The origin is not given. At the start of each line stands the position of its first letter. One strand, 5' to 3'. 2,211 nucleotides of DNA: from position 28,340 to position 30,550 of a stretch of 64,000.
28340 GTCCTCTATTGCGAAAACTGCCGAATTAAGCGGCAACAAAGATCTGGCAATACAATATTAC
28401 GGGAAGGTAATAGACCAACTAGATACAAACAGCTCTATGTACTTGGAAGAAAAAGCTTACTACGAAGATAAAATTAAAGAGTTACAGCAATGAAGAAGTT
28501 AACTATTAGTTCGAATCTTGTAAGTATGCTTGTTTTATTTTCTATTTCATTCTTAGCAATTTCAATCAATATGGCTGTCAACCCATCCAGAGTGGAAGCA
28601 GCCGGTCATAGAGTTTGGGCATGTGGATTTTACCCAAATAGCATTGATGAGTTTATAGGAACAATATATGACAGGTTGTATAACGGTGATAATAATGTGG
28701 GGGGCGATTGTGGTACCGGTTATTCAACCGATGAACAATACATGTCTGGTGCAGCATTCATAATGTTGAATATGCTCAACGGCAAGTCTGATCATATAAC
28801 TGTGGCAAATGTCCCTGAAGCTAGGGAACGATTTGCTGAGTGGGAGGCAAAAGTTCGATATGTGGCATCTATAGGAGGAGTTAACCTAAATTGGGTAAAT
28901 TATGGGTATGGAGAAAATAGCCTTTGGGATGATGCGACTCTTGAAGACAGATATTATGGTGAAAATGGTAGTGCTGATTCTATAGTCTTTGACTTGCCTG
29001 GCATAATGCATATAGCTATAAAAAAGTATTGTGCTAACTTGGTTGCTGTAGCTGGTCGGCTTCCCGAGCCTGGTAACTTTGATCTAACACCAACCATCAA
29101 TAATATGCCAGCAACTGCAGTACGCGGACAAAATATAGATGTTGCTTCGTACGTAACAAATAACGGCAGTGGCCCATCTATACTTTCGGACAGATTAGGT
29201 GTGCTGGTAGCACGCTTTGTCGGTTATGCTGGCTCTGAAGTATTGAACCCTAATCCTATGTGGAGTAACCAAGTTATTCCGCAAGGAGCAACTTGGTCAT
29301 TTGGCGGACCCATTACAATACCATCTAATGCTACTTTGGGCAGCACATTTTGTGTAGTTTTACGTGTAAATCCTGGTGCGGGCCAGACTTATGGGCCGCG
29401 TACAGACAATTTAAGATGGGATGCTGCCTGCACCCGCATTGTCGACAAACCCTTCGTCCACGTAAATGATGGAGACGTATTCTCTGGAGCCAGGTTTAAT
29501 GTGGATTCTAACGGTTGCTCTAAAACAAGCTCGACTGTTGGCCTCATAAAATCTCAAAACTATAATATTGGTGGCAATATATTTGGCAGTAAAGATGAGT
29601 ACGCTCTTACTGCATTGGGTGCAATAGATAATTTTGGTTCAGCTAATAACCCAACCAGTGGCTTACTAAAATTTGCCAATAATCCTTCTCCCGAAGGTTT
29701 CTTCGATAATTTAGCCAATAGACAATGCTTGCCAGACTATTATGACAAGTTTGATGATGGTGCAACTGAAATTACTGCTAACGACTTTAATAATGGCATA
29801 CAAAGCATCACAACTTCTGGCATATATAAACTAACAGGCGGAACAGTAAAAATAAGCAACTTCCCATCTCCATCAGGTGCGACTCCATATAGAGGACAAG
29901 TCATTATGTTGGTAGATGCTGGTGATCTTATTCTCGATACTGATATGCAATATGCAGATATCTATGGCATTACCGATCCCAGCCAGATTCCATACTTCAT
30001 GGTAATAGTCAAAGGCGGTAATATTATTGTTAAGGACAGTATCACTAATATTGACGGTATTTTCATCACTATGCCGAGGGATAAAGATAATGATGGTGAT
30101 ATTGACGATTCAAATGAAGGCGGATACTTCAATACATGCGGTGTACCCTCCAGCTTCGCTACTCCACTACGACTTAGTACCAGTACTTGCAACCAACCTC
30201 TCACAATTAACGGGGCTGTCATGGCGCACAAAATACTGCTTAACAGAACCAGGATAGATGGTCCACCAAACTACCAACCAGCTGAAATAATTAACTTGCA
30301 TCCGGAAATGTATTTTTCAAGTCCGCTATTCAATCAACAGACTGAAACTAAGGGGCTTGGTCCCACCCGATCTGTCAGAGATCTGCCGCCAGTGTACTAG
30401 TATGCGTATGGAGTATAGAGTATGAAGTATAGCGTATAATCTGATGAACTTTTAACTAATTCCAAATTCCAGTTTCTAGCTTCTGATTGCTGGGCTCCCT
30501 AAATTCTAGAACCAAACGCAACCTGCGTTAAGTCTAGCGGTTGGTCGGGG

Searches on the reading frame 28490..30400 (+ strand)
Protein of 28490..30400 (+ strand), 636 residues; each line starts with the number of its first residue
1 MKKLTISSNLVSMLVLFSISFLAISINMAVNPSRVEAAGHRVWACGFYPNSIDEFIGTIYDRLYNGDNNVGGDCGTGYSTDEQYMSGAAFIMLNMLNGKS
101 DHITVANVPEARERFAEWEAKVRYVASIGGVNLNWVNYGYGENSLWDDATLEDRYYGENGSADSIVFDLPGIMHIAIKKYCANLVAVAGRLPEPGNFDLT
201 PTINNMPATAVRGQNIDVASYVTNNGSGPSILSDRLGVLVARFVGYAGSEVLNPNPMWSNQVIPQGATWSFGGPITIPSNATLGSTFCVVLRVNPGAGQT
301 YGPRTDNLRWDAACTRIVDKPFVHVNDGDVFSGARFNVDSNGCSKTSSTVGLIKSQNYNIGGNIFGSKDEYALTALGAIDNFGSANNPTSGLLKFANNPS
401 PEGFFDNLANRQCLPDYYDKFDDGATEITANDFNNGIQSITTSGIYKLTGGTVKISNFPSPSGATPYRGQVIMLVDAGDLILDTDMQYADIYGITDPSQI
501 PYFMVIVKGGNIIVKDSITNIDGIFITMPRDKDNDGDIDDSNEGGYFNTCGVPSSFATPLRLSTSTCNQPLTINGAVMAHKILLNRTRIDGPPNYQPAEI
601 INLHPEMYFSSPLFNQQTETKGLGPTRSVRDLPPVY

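Call 84: search_protein_families(library=pfam, proteins=[window:28490-30400:+], max_evalue=0.001)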
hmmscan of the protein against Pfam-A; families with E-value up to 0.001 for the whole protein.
window:28490-30400:+ (636 aa): 0 families

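Call 86: search_protein_families(library=pfam, proteins=[window:28490-30400:+], max_evalue=1)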
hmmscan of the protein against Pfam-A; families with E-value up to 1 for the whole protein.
window:28490-30400:+ (636 aa): 1 family
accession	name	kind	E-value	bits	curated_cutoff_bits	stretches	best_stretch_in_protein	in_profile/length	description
PF19716.4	DUF6211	-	0.16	12.8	25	0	86-122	28-63/92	Family of unknown function (DUF6211)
